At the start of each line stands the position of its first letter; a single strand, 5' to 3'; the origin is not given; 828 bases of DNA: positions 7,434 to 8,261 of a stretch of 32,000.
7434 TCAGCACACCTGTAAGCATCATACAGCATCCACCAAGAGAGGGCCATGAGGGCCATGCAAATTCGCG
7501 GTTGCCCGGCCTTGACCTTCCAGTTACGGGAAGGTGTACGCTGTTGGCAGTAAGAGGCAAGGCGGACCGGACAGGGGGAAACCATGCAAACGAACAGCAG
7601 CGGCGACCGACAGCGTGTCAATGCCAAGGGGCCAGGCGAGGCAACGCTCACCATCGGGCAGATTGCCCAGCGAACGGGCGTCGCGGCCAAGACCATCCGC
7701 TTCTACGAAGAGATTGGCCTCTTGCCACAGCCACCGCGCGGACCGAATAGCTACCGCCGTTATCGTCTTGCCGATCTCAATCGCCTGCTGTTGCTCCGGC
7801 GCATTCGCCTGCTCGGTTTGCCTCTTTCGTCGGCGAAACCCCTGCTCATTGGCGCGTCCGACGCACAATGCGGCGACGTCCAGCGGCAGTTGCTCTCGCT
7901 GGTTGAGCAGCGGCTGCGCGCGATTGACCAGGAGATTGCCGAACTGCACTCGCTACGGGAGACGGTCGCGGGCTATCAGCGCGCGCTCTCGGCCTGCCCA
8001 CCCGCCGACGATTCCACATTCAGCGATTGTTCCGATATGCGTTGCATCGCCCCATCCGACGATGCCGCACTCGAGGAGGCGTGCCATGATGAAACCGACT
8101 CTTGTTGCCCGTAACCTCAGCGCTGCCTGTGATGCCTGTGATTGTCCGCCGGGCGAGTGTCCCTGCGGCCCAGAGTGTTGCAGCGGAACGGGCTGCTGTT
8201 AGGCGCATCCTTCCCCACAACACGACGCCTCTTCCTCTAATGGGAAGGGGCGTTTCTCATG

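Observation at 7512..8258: Copper-type (CueR-box) promoter whose only visible cargo is its own MerR sensor plus an untracked 38-aa, 9-cysteine micropeptide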

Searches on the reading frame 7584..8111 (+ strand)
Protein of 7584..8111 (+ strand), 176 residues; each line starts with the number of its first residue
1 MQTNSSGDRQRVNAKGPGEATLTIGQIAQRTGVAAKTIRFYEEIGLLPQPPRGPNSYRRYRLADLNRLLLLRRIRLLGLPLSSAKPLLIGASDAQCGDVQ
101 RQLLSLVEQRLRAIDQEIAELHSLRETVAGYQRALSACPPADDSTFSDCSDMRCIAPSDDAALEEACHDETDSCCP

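Call 5: search_protein_families(library=ncbifam, proteins=[window:7584-8111:+], max_evalue=1)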
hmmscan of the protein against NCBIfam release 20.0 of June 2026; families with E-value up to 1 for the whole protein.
window:7584-8111:+ (176 aa): 18 families
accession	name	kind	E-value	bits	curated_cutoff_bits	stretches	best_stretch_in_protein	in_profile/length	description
TIGR02044.1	CueR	equivalog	2.1e-20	73.1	147.4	1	23-143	2-117/127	Cu(I)-responsive transcriptional regulator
TIGR02051.1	MerR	equivalog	1.8e-19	70.2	150.85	1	23-143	1-114/124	mercury resistance transcriptional regulator MerR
TIGR02047.1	CadR-PbrR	equivalog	1.6e-18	67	151.45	1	22-132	1-109/127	Cd(II)/Pb(II)-responsive transcriptional regulator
NF007069.0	PRK09514.1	equivalog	3.6e-18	65.9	143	1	23-156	3-131/141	Zn(2+)-responsive transcriptional regulator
NF007590.0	PRK10227.1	equivalog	3.2e-17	62.9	244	1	23-150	2-121/135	Cu(I)-responsive transcriptional regulator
TIGR02043.1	ZntR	equivalog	1.3e-16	61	167.95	1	22-144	2-120/131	Zn(2+)-responsive transcriptional regulator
NF010315.0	PRK13752.1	subfamily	1.1e-11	45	261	1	21-126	7-108/144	mercury resistance transcriptional regulator MerR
TIGR01950.1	SoxR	equivalog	1.3e-10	41.2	116.9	1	21-130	1-108/142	redox-sensitive transcriptional activator SoxR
NF041849.1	trans_regNmlR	equivalog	3.4e-09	36.8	175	1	23-122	2-99/117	stress response transcriptional regulator NmlR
NF050798.1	TF_FtsR_Actino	equivalog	1.7e-06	28.3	150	1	33-157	17-136/223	transcriptional regulator FtsR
NF047375.1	HeatShock_HspR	equivalog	4.7e-06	26.5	105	1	22-82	4-64/92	heat shock protein transcriptional repressor HspR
NF053740.1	TransRegTnrAGPos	equivalog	5.3e-06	26.5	140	1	21-69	12-59/108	hypothetical protein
NF053782.1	ChlnTransRegdde3219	equivalog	3e-05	23.6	450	1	22-109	7-94/278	choline utilization transcriptional activator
NF052513.1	TransRegCarH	equivalog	8.1e-05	22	400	1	21-75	6-60/274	HTH-type transcriptional repressor CarH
NF033783.1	coreg_MerD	equivalog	0.0097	16.3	170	1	22-121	4-102/121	mercury resistance co-regulator MerD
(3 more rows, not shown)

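Call 7: search_protein_families(library=pfam, proteins=[window:7584-8111:+], max_evalue=1)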
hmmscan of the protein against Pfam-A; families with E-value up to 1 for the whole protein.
window:7584-8111:+ (176 aa): 5 families
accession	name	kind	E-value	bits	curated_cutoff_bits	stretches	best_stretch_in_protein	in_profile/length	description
PF00376.29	MerR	-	1.1e-16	60.7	28.2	1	23-60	1-38/38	MerR family regulatory protein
PF13411.12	MerR_1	-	1.7e-14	54.1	21.6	1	23-88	2-66/69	MerR HTH family regulatory protein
PF09278.17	MerR-DNA-bind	-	1.4e-06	29.3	25.4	1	65-128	1-62/65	MerR, DNA binding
PF12728.13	HTH_17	-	0.055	14.2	27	1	22-69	2-47/51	Helix-turn-helix domain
PF08946.15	Osmo_CC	-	0.14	12.9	24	1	107-127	17-37/46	Osmosensory transporter coiled coil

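Call 8: find_homologous_proteins(query=window:7584-8111:+, max_evalue=0.00001)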
Query window:7584-8111:+ (176 aa): 214 proteins with E <= 0.00001 among 654 candidates; the best 120 are listed.
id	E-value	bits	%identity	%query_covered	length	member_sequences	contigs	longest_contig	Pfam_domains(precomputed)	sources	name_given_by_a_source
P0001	5.7e-97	340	89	99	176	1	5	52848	PF00376.30,PF13411.13,PF09278.18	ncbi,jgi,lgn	ncbi:MAG TPA: MerR family DNA-binding transcriptional regulator [Ktedonobacterales bacterium]|jgi:DN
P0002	9.2e-97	340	89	100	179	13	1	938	PF00376.30,PF13411.13,PF09278.18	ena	-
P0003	1.3e-96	339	88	99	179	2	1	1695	PF00376.30,PF13411.13,PF09278.18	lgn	-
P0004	4.2e-96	338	87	99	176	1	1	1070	PF00376.30,PF13411.13,PF09278.18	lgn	-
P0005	5.4e-96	337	87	99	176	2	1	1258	PF00376.30,PF13411.13,PF09278.18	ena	-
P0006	8.4e-96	337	88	99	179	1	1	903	PF00376.30,PF13411.13,PF09278.18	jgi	-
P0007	6.3e-95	334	87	99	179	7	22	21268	PF00376.30,PF13411.13,PF09278.18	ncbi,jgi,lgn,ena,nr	ncbi:MAG TPA: MerR family DNA-binding transcriptional regulator [Ktedonobacterales bacterium]|jgi:Me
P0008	6.9e-95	334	88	99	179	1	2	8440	PF00376.30,PF13411.13,PF09278.18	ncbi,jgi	ncbi:MAG TPA: MerR family DNA-binding transcriptional regulator [Ktedonobacterales bacterium]|jgi:DN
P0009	2.3e-94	332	88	99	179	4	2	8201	PF00376.30,PF13411.13,PF09278.18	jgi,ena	jgi:MerR family transcriptional regulator, copper efflux regulator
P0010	2.3e-94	332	87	99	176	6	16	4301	PF00376.30,PF13411.13,PF09278.18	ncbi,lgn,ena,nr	ncbi:MAG TPA: MerR family DNA-binding transcriptional regulator [Ktedonobacterales bacterium]|nr:Mer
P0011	2.9e-94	332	87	99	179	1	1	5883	PF00376.30,PF13411.13,PF09278.18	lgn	-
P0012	3.4e-94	331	87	99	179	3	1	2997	PF00376.30,PF13411.13,PF09278.18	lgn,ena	-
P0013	6.1e-94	330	87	99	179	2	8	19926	PF00376.30,PF13411.13,PF09278.18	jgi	jgi:DNA-binding transcriptional MerR regulator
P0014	1.2e-93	330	86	100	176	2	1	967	PF00376.30,PF13411.13,PF09278.18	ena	-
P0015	5.3e-93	327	87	99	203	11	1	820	PF00376.30,PF13411.13,PF09278.18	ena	-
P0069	2.3e-53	198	64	87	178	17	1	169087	PF00376.30,PF13411.13,PF09278.18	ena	-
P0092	6.4e-51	191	55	98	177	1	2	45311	PF00376.30,PF13411.13,PF09278.18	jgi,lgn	jgi:DNA-binding transcriptional MerR regulator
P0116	4.9e-49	184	59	88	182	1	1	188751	PF00376.30,PF13411.13,PF09278.18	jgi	jgi:DNA-binding transcriptional MerR regulator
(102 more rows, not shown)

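Call 9: list_cluster_members(proteins=[window:8086-8199:+, window:8089-8199:+, window:7584-8111:+])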
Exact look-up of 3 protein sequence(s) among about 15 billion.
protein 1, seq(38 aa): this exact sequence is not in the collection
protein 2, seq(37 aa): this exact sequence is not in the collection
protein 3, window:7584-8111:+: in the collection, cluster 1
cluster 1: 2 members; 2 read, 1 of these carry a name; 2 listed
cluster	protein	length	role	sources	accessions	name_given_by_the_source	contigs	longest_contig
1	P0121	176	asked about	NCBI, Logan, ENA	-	-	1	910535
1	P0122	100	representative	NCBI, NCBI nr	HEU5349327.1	MAG TPA: MerR family DNA-binding transcriptional regulator, partial [Ktedonobacterales ... | MerR family DNA-binding transcriptional regulator [Ktedonobacterales bacterium]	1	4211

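Call 11: search_solved_structures(query=window:7584-8111:+, max_evalue=0.00001, show_alignments=5)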
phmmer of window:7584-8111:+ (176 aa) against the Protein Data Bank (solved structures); distinct sequences matched with E-value up to 0.00001: 19.
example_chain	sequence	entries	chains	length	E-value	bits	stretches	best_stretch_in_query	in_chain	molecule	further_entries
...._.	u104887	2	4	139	3e-16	63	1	20-149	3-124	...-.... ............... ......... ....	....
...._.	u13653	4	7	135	8.2e-16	61.6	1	23-149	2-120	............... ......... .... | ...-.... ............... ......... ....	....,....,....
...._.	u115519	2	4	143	8.2e-16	61.6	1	23-150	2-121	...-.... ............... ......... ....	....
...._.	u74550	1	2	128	1.9e-15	60.4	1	23-147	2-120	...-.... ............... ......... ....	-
4ua1_A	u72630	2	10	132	1.7e-12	50.8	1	23-115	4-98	Regulatory protein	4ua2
6jyw_A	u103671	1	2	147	1.9e-12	50.6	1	23-135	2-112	CadR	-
6jgf_A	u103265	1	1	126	2.3e-12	50.4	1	23-134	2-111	CadR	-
6jgv_A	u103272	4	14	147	3.4e-12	49.8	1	23-134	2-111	CadR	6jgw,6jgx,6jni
5gpe_A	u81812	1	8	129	1.8e-11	47.4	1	22-134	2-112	Transcriptional regulator, MerR-family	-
5crl_A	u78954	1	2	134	7.2e-11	45.5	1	21-127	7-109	Mercuric resistance operon regulatory protein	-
2vz4_A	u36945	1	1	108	2.6e-09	40.4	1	23-109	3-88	HTH-TYPE TRANSCRIPTIONAL ACTIVATOR TIPA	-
5e01_A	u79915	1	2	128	9.1e-09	38.7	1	21-126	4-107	Uncharacterized HTH-type transcriptional regulator HI_0186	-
5d8c_A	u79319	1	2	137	1.1e-08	38.4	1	21-133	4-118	MerR family regulator protein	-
5d90_B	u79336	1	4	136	1.2e-08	38.2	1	21-133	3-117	MerR family regulator protein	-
3gp4_A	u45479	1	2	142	3.9e-08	36.6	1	22-84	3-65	Transcriptional regulator, MerR family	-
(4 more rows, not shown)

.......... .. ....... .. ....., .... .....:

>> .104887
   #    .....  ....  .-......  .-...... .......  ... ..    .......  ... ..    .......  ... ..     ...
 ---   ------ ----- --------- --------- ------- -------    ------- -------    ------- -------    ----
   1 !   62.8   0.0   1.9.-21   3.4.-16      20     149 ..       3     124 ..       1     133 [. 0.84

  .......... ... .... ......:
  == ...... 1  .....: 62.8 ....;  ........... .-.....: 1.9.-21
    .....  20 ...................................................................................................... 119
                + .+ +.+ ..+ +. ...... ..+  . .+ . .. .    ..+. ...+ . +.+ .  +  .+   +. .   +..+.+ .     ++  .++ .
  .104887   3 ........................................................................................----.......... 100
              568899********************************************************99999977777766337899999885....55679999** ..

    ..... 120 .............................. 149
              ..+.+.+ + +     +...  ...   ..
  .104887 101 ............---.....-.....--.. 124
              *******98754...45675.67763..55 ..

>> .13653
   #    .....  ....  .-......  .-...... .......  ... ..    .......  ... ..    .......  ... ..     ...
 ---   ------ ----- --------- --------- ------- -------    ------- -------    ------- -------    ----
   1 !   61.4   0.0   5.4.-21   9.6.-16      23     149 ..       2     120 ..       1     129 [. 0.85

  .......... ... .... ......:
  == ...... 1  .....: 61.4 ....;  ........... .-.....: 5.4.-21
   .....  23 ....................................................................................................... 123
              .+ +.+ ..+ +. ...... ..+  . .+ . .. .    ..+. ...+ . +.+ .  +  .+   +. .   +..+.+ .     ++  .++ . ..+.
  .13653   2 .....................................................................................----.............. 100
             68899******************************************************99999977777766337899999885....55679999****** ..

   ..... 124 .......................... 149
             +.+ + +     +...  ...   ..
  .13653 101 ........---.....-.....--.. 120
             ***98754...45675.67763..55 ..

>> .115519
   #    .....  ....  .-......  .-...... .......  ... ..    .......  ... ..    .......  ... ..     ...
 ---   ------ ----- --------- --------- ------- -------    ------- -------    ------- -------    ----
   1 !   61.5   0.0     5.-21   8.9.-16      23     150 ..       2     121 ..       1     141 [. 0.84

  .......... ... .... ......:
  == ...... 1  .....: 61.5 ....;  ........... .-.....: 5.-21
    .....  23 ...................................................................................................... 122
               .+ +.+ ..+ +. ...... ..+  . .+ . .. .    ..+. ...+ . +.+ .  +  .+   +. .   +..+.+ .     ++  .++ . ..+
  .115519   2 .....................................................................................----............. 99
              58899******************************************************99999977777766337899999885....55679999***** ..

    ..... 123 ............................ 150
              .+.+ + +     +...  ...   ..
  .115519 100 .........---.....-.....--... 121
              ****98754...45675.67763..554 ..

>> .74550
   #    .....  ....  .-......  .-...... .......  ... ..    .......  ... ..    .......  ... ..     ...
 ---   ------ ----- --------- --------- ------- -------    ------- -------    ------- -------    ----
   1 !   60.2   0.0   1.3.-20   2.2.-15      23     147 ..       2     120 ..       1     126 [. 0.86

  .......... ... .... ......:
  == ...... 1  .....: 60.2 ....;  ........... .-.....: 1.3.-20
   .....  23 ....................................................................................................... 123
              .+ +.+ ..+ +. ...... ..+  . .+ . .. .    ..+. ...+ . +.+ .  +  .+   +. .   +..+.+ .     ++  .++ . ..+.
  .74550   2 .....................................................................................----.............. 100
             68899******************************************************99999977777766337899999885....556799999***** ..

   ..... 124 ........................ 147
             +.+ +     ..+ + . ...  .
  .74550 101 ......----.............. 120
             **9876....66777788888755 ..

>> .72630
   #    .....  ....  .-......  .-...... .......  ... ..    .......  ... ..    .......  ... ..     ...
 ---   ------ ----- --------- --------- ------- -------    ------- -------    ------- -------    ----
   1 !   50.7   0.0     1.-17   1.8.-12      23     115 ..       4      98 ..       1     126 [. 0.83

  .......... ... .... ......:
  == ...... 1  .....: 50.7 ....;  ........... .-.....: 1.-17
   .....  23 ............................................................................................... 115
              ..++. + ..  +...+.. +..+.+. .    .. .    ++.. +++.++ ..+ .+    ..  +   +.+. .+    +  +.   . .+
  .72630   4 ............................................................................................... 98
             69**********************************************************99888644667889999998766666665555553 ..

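Call 12: find_related_loci(query=A1, collection=genome_contigs, flank=5000)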
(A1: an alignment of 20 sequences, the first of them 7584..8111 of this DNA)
Query A1 (176 aa) in genome_contigs; peptide patterns used: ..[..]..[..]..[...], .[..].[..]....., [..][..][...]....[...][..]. (x = any residue, [..] = any of these).
600 stretches matched a pattern (row limit reached: there are more); 546 encode a relative of the query (tblastn E <= 1e-3); the best 80 are kept; 80 distinct loci.
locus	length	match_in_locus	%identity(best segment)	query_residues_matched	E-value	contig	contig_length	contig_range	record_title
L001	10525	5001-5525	87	1-175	3e-83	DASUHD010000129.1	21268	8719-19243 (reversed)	MAG TPA_asm: Ktedonobacterales bacterium isolate SMAG_U1423 k141_598535, whole genome shotgun sequence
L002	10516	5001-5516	88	1-172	3e-82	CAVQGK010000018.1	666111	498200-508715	MAG: uncultured Chloroflexia bacterium isolate MFD05502.bin.2.92 genome assembly, contig: contig_66840, whole genome sho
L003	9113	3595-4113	85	1-175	2e-78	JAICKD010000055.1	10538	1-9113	MAG: Ktedonobacterales bacterium isolate GZL_HY_2_bin.35 k141_451163_length_10538_cov_124.3237, whole genome shotgun seq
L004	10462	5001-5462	63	22-174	2e-51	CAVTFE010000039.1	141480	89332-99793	MAG: uncultured bacterium isolate MFD00822.bin.2.150 genome assembly, contig: contig_29577, whole genome shotgun sequenc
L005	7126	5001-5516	57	3-174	3e-47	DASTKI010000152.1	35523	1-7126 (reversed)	MAG TPA_asm: Ktedonobacterales bacterium isolate SMAG_U2012 k141_302837, whole genome shotgun sequence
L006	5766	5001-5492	55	11-175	1e-46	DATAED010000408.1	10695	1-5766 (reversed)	MAG TPA_asm: Ktedonobacterales bacterium isolate SMAG_U6768 k141_1794772, whole genome shotgun sequence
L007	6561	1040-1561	55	6-176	2e-46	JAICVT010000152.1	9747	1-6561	MAG: Ktedonobacterales bacterium isolate LS_FP_2_bin.8 k141_401036_length_9747_cov_25.6229, whole genome shotgun sequenc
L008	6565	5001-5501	56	10-175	4e-45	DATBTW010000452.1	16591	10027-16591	MAG TPA_asm: Ktedonobacterales bacterium isolate SMAG_U4194 k141_728913, whole genome shotgun sequence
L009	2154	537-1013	57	18-175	1e-44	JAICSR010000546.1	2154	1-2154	MAG: Ktedonobacterales bacterium isolate GZL_HYHR_2_bin.65 k141_1610507_length_2154_cov_12.0000, whole genome shotgun se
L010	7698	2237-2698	57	21-175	6e-44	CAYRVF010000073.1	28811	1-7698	MAG TPA_asm: uncultured Ktedonobacterales bacterium isolate SRP272529_co1_100 genome assembly, contig: NODE_2465_length_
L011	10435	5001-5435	57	20-164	3e-39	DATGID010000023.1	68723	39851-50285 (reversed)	MAG TPA_asm: Ktedonobacterales bacterium isolate SMAG_U9798 k141_11809, whole genome shotgun sequence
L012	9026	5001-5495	46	8-169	7e-36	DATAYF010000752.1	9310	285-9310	MAG TPA_asm: Ktedonobacteraceae bacterium isolate SMAG_U5672 k141_2745787, whole genome shotgun sequence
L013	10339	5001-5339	44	14-128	3e-23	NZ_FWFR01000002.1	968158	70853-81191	Oceanibacterium hippocampi strain CECT 7691, whole genome shotgun sequence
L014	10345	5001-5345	43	22-143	6e-23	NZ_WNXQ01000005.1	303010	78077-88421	Pseudooceanicola pacificus strain 216_PA32_1 contig5, whole genome shotgun sequence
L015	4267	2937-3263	47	17-125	2e-22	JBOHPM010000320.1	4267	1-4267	MAG: Candidatus Rokuibacteriota bacterium isolate SD8033_metabat2.bin.13 NODE_9036_length_4267_cov_3.430918, whole genom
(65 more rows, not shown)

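Call 16: find_encoding_contigs(protein=P0069, flank=5000, max_places=3)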
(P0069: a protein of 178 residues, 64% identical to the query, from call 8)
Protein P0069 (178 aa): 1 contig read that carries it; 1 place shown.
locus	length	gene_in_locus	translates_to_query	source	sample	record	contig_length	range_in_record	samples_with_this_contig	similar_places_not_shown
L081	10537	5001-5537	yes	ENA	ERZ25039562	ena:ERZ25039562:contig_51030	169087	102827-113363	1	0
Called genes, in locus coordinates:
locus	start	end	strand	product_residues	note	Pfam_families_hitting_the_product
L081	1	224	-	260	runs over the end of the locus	PF01048:PNP_UDP_1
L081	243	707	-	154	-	-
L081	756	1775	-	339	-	PF01795:Methyltransf_5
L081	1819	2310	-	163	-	PF02381:MraZ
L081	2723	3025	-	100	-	-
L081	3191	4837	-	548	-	-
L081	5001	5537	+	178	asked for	PF13411:MerR_1, PF00376:MerR, PF09278:MerR-DNA-bind (weak)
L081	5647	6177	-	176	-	PF05163:DinB, PF04978:MST, PF12867:DinB_2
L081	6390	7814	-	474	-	PF01139:RtcB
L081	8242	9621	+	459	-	PF01011:PQQ (faint), PF13570:Beta-prop_ACSF4 (weak), PF13360:PQQ_2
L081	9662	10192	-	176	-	-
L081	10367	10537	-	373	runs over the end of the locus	PF12323:HTH_OrfB_IS605, PF01385:OrfB_IS605, PF07282:Cas12f1-like_TNB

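Call 17: find_encoding_contigs(protein=P0116, flank=5000, max_places=3)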
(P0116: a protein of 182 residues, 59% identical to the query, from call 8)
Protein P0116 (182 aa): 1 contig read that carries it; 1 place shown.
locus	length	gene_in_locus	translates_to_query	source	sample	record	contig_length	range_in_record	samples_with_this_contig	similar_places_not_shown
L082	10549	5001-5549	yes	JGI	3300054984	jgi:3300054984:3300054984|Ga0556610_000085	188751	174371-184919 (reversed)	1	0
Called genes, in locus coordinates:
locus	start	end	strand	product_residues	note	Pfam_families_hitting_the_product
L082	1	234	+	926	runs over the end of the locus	PF00069:Pkinase, PF07714:PK_Tyr_Ser-Thr, PF00496:SBP_bac_5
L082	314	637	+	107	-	-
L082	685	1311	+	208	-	PF07040:DUF1326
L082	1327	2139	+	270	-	PF09948:PpoB2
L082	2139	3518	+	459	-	PF07992:Pyr_redox_2 (faint), PF00070:Pyr_redox (faint), PF01266:DAO, PF12831:FAD_oxidored, PF13738:Pyr_redox_3 (faint), PF13450:NAD_binding_8 (weak)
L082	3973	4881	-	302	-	PF00296:Bac_luciferase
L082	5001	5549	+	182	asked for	PF00376:MerR, PF13411:MerR_1, PF09278:MerR-DNA-bind (weak)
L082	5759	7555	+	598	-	PF08439:Peptidase_M3_N, PF01432:Peptidase_M3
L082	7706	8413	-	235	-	-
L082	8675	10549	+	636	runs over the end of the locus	-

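Call 18: find_encoding_contigs(protein=P0092, flank=5000, max_places=3)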
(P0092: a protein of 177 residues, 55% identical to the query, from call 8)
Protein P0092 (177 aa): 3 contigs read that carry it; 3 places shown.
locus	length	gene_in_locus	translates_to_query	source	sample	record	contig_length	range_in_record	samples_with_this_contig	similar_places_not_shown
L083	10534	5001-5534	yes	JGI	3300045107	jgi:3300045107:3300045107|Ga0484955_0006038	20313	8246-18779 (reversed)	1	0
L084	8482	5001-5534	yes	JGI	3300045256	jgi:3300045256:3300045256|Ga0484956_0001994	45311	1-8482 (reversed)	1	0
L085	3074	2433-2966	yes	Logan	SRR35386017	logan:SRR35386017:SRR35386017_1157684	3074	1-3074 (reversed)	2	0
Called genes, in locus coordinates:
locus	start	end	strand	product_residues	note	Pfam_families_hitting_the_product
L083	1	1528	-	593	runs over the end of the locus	PF02771:Acyl-CoA_dh_N, PF02770:Acyl-CoA_dh_M, PF00441:Acyl-CoA_dh_1, PF22924:ACOX_C_alpha1 (weak), PF08028:Acyl-CoA_dh_2, PF21263:Acyl-CoA-dh_C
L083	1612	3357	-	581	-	PF00501:AMP-binding, PF13193:AMP-binding_C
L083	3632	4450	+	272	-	PF12844:HTH_19 (weak), PF13560:HTH_31, PF01381:HTH_3, PF17765:MLTR_LBD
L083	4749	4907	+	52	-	-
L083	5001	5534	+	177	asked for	PF00376:MerR, PF13411:MerR_1, PF09278:MerR-DNA-bind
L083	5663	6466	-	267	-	PF01145:Band_7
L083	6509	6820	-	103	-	-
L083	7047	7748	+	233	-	PF08668:HDOD (weak), PF13487:HD_5, PF01966:HD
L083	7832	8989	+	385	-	PF04909:Amidohydro_2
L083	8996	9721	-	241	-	PF00072:Response_reg, PF00486:Trans_reg_C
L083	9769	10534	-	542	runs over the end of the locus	PF00989:PAS, PF08448:PAS_4, PF13426:PAS_9, PF00512:HisKA, PF02518:HATPase_c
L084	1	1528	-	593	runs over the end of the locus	PF02771:Acyl-CoA_dh_N, PF02770:Acyl-CoA_dh_M, PF00441:Acyl-CoA_dh_1, PF22924:ACOX_C_alpha1 (weak), PF08028:Acyl-CoA_dh_2, PF21263:Acyl-CoA-dh_C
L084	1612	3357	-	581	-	PF00501:AMP-binding, PF13193:AMP-binding_C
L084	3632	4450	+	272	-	PF12844:HTH_19 (weak), PF13560:HTH_31, PF01381:HTH_3, PF17765:MLTR_LBD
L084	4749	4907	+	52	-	-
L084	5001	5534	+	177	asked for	PF00376:MerR, PF13411:MerR_1, PF09278:MerR-DNA-bind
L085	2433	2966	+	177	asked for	PF00376:MerR, PF13411:MerR_1, PF09278:MerR-DNA-bind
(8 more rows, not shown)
